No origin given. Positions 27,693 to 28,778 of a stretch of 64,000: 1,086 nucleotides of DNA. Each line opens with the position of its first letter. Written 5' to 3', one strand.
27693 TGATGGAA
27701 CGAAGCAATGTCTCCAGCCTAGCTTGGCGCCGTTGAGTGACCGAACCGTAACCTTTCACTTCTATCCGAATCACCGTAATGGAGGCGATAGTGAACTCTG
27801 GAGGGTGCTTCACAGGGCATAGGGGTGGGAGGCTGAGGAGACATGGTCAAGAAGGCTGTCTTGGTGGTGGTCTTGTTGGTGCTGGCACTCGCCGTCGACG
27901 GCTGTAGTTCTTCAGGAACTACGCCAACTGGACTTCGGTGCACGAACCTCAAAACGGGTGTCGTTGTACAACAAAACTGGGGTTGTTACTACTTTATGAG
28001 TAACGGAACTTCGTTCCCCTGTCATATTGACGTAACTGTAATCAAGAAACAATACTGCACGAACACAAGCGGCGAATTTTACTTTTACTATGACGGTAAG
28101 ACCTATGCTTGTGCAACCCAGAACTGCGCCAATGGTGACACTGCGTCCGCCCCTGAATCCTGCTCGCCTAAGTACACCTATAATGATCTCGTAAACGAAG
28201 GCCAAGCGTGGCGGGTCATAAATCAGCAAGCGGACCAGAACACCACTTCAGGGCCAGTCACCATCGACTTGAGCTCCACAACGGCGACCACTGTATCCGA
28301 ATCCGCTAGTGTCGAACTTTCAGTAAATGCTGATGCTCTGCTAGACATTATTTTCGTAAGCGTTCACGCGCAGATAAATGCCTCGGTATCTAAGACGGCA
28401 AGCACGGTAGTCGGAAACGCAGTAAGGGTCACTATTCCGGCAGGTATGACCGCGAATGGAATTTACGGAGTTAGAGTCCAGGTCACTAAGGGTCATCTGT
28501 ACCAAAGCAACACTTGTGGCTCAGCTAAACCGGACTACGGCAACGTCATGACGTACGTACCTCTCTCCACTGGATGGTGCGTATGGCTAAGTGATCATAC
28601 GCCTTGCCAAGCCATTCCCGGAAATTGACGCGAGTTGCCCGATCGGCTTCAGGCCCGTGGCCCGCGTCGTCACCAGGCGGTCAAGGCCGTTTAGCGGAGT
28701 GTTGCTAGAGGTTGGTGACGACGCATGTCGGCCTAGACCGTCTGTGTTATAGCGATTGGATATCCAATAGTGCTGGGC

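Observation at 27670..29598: Low-GC two-gene cassette inserted cleanly into a DUF4192 gene with no mobility gene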

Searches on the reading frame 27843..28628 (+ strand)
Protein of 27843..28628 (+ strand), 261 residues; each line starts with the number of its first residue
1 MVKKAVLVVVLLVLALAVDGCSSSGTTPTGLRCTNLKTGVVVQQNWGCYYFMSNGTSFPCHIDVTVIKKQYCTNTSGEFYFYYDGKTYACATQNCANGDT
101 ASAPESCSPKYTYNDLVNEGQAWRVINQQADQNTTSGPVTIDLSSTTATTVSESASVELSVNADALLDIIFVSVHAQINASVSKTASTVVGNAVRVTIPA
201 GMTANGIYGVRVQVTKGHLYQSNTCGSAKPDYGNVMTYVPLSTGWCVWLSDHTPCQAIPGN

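Call 5: search_protein_families(library=pfam, proteins=[window:27843-28628:+], max_evalue=1)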
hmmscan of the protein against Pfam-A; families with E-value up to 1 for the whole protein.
window:27843-28628:+ (261 aa): 2 families
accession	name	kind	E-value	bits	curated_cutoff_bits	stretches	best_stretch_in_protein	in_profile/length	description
PF20009.4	GEVED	-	0.2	13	24.4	1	182-238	22-75/78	GEVED domain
PF06451.17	Moricin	-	0.48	10.6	27.6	0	5-21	3-19/62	Moricin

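Call 11: search_protein_families(library=padloc, proteins=[window:27843-28628:+], max_evalue=1)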
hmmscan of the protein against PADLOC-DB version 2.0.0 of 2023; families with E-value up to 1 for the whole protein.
window:27843-28628:+ (261 aa): 0 families

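Call 12: search_protein_families(library=ncbifam, proteins=[window:27843-28628:+], max_evalue=1)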
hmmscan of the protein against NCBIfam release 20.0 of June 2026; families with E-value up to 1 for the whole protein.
window:27843-28628:+ (261 aa): 3 families
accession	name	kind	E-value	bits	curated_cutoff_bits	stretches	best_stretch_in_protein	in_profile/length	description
NF052321.1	LP_Lmo2079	subfamily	0.025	13.9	150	1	3-29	2-25/354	Lmo2079 family surface lipoprotein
NF047713.1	AllantTportGProt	equivalog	0.1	11.3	800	1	121-218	252-351/471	allantoin transporter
NF002593.0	PRK02251.1-2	equivalog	0.52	9.9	141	1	127-187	14-71/157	cell division protein CrgA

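Call 13: search_protein_families(library=phrogs, proteins=[window:27843-28628:+], max_evalue=1)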
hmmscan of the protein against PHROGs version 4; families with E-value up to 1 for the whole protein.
window:27843-28628:+ (261 aa): 4 families
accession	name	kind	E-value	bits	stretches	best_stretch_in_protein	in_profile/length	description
phrog_15376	-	unknown function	0.071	14.4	0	79-100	33-54/60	-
phrog_21547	-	unknown function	0.082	13.4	1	143-190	90-136/195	-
phrog_4306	-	lysis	0.16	13.4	1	4-31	32-59/84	Rz-like spanin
phrog_16573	-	unknown function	0.3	11.8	1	132-186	69-122/163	-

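Call 15: find_homologous_proteins(query=window:27843-28628:+, max_evalue=0.01)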
Query window:27843-28628:+ (261 aa): 36 proteins with E <= 0.01 among 1231 candidates.
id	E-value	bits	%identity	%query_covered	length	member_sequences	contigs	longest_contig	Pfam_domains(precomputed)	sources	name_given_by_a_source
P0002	6.3e-167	571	100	97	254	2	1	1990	-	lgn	-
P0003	6.0e-114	398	73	100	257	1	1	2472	-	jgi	jgi:hypothetical protein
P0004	2.9e-93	330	61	100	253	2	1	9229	-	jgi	jgi:hypothetical protein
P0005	5.0e-91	323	59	100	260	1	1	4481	-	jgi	jgi:hypothetical protein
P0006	1.8e-89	318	62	82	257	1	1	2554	-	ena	-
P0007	8.3e-84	299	60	91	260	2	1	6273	-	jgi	jgi:hypothetical protein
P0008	9.3e-84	299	55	100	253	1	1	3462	-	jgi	jgi:hypothetical protein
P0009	1.4e-82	295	56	100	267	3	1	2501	-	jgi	-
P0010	2.4e-82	294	54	92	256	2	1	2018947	-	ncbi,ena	-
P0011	6.4e-82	293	56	99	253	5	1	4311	-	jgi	-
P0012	9.1e-81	289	56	97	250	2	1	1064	-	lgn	-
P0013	5.0e-79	283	52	99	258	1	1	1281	-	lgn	-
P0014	7.3e-79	283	53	98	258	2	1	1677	-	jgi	jgi:hypothetical protein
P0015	1.2e-76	276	52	99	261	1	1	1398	-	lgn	-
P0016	1.7e-76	275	53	95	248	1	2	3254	-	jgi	jgi:hypothetical protein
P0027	1.8e-69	252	48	100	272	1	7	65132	-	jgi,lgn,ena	-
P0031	2.5e-59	219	44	100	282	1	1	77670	-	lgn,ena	-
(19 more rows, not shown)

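Call 17: find_encoding_contigs(protein=P0010, flank=10000, max_places=4)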
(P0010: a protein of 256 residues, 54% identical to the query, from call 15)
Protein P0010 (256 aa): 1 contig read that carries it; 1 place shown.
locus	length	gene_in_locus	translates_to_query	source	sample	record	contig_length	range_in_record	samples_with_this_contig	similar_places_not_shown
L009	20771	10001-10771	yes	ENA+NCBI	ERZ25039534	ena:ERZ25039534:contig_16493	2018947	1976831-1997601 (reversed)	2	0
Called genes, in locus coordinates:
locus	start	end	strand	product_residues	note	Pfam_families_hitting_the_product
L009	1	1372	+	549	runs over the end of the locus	PF01930:Cas_Cas4, PF12705:PDDEXK_1 (weak), PF01867:Cas_Cas1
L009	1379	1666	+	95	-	PF09827:CRISPR_Cas2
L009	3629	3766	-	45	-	-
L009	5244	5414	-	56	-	-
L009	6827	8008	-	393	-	PF01381:HTH_3, PF13560:HTH_31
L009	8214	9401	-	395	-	PF01381:HTH_3, PF13413:HTH_25 (weak), PF13560:HTH_31 (weak)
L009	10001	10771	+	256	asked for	-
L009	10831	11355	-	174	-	PF21806:DUF6879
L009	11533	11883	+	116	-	-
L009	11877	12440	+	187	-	PF21806:DUF6879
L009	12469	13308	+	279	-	PF01381:HTH_3 (weak), PF13560:HTH_31, PF19054:DUF5753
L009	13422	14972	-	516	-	PF04266:ASCH, PF01135:PCMT, PF13649:Methyltransf_25 (faint), PF13847:Methyltransf_31 (weak)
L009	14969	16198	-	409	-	PF01135:PCMT, PF13847:Methyltransf_31 (weak), PF13649:Methyltransf_25 (weak)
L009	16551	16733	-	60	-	-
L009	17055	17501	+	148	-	PF00293:NUDIX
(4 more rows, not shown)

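Call 19: find_encoding_contigs(protein=P0003, flank=10000, max_places=3)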
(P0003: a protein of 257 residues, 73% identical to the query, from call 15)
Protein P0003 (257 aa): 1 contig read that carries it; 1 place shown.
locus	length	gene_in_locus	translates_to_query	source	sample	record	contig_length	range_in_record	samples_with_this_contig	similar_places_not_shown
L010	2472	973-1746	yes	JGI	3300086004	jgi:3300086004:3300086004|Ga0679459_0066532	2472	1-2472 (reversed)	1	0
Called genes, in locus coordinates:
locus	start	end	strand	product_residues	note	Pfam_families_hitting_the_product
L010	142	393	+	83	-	PF11746:DUF3303 (weak), PF14026:SCO4226-like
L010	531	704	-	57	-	-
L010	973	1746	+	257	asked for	-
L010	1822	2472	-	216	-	?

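Call 20: find_encoding_contigs(protein=P0004, flank=10000, max_places=3)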
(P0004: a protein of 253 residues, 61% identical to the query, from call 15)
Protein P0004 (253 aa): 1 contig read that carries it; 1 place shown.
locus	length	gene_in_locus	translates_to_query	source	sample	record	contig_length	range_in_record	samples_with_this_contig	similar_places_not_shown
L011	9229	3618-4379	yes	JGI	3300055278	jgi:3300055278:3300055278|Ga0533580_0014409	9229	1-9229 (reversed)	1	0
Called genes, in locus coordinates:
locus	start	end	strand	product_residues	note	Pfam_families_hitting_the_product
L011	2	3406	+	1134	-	?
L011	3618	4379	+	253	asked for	-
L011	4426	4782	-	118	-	PF07366:SnoaL, PF12680:SnoaL_2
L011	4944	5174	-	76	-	-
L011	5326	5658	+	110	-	-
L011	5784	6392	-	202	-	-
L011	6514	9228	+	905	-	?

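Call 21: find_encoding_contigs(protein=P0027, flank=8000, max_places=3)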
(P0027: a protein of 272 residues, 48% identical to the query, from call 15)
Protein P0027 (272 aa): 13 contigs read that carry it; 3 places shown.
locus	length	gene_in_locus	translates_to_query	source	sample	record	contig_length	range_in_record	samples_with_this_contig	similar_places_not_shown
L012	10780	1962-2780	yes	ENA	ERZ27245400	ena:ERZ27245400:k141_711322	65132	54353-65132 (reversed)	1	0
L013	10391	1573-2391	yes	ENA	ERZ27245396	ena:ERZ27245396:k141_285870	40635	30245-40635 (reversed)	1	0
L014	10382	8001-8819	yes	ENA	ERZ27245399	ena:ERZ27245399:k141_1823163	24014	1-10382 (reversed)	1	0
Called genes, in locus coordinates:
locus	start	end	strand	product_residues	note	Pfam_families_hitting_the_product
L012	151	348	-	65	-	-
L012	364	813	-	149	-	-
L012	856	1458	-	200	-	-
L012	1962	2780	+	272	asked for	-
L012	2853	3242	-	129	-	PF00589:Phage_integrase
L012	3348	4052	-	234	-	-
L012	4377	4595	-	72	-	-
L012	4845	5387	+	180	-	-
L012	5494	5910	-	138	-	PF01904:DUF72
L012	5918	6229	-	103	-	PF14019:DUF4235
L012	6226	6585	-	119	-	PF12277:DUF3618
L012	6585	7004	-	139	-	PF07332:Phage_holin_3_6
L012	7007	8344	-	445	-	-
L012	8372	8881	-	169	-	PF00528:BPD_transp_1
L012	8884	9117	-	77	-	-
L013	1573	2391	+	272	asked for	-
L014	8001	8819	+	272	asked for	-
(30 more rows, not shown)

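Call 22: find_encoding_contigs(protein=P0031, flank=8000, max_places=3)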
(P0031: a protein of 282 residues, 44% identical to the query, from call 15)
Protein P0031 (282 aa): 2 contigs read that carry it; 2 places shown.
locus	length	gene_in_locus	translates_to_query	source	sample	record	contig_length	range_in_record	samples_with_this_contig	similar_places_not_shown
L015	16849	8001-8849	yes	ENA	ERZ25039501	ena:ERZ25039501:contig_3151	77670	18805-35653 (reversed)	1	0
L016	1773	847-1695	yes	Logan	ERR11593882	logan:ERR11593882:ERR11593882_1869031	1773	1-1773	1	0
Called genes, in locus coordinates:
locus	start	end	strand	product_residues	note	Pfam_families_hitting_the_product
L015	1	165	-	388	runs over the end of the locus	PF00326:Peptidase_S9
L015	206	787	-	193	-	-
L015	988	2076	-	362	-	PF01548:DEDD_Tnp_IS110 (weak), PF02371:Transposase_20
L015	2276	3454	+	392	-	PF02899:Phage_int_SAM_1, PF00589:Phage_integrase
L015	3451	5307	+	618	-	PF00589:Phage_integrase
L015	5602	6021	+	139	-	PF19776:DUF6262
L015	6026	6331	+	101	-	-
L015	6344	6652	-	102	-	-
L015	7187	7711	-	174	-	-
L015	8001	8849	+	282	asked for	-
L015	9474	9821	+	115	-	-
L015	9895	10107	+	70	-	-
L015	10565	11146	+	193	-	PF00903:Glyoxalase (faint), PF18029:Glyoxalase_6 (weak)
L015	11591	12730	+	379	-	PF04055:Radical_SAM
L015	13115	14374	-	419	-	-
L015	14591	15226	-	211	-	PF00989:PAS, PF08448:PAS_4, PF13188:PAS_8 (weak), PF13426:PAS_9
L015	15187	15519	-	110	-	PF01740:STAS (weak)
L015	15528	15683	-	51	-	-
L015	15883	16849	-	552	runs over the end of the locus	PF14690:Zn_ribbon_ISL3 (weak), PF01610:DDE_Tnp_ISL3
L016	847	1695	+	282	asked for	-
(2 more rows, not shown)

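Call 67: search_protein_families(library=pfam, alignment_id=A2, max_evalue=1)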
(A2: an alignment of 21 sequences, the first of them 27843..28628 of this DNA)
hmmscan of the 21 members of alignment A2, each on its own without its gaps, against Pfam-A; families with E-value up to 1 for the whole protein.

A. member 1, window:27843-28628:+ (261 aa): 2 families
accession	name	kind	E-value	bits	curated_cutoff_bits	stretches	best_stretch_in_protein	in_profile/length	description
PF20009.4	GEVED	-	0.2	13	24.4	1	182-238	22-75/78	GEVED domain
PF06451.17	Moricin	-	0.48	10.6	27.6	0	5-21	3-19/62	Moricin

B. families by the number of members that match (of 21 scanned): 17 families
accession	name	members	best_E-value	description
PF20009.4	GEVED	6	0.0035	GEVED domain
PF02450.21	LCAT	3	0.0011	Lecithin:cholesterol acyltransferase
PF15466.11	DUF4635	2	0.081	Domain of unknown function (DUF4635)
PF08139.17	LPAM_1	2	0.15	Prokaryotic membrane lipoprotein lipid attachment site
PF24052.1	Phage_lipoprotein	1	0.013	Phage lipoprotein family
PF23148.1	Gp77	1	0.023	Podophage GP4 fiber-tail adaptor protein gp77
PF11196.13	DUF2834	1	0.024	Protein of unknown function DUF2834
PF12595.13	iRhom1-2_N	1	0.069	Inactive rhomboid proteins 1/2, N-terminal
PF04234.18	CopC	1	0.09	CopC domain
PF11329.14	DUF3131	1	0.09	Protein of unknown function (DUF3131)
PF16447.10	DUF5044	1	0.092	Domain of unknown function (DUF5044)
PF19555.4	DUF6078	1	0.097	Family of unknown function (DUF6078)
PF20130.4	DUF6520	1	0.11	Family of unknown function (DUF6520)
PF22633.2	F5_F8_type_C_2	1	0.29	NedA-like, galactose-binding domain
PF23793.1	LysC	1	0.31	Rz1-like lysis system protein LysC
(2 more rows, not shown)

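Call 68: search_solved_structures(query=A2, max_evalue=10, show_alignments=2)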
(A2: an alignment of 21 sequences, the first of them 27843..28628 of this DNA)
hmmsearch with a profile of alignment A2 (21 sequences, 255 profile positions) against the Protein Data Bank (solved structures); distinct sequences matched with E-value up to 10: 0.

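Call 78: find_related_loci(query=A2, collection=metagenome_contigs, flank=6000)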
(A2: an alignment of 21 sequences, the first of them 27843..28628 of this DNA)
Query A2 (261 aa) in metagenome_contigs; peptide patterns used: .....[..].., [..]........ (x = any residue, [..] = any of these).
112 stretches matched a pattern; 8 encode a relative of the query (tblastn E <= 1e-3); 8 distinct loci.
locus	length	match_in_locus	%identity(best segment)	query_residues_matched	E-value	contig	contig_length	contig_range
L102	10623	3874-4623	56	3-260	2e-84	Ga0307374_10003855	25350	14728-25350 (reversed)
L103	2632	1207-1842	62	47-260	6e-82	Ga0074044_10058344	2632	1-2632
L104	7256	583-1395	48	1-260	9e-78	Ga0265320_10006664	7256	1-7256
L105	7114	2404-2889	53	98-259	7e-51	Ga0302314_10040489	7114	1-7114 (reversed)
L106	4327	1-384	63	134-261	3e-46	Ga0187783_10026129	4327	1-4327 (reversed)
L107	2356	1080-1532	58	101-258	2e-45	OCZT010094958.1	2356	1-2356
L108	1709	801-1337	41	91-258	9e-40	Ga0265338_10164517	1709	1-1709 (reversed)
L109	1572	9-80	67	238-261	4e-8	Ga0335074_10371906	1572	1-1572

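Call 85: search_dna_similar(query=window:27843-28628:+, collection=plasmids, mode=protein, max_evalue=0.001, max_rows=15)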
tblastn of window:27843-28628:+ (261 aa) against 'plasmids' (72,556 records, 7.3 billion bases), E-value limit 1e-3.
Records with a match: 1; places in all: 1; records where one place covers at least 80% of the query: 0.
Best place of each record, by identity: <60% 1.
By first word of the organism name: Streptomyces 1.
By predicted mobility (MOB-suite, as given by PLSDB): non-mobilizable 1.
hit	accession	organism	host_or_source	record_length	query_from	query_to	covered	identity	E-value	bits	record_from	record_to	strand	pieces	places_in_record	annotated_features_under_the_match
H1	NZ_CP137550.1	Streptomyces sp. N50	Selaginella tamariscina,cell ...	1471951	178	250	28%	41.9%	8e-4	48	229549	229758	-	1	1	record has no annotation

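Call 86: search_dna_similar(query=window:27843-28628:+, collection=phages, mode=protein, max_evalue=0.001, max_rows=15)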
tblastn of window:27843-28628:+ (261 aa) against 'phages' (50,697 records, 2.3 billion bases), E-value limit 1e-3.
No match.

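Call 110: find_related_loci(query=A2, collection=viral_contigs, flank=6000)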
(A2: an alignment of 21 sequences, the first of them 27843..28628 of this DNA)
Query A2 (261 aa) in viral_contigs; peptide patterns used: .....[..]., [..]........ (x = any residue, [..] = any of these).
46 stretches matched a pattern, but none encodes a relative of the query by tblastn (E <= 1e-3).

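Call 119: search_protein_families(library=pfam, proteins=[L107:174-692:+, L107:885-1538:+, L015:7187-7810:-, L015:9072-9821:+, L010:1822-2472:-], max_evalue=0.01)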
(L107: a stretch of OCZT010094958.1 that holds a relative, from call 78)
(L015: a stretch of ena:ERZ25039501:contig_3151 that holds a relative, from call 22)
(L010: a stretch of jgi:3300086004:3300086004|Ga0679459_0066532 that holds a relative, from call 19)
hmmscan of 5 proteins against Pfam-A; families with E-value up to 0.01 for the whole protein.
L107:174-692:+ (172 aa): 1 family
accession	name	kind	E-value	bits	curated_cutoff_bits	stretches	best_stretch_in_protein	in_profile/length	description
PF00684.25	DnaJ_CXXCXGXG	-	0.0016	19.1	32.7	0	15-38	44-63/65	DnaJ central domain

L107:885-1538:+ (217 aa): 0 families

L015:7187-7810:- (207 aa): 0 families

L015:9072-9821:+ (249 aa): 0 families

L010:1822-2472:- (216 aa): 1 family
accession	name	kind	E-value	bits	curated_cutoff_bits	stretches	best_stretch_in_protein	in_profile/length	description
PF03466.25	LysR_substrate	-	2.3e-12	47.2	28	1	8-198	19-206/209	LysR substrate binding domain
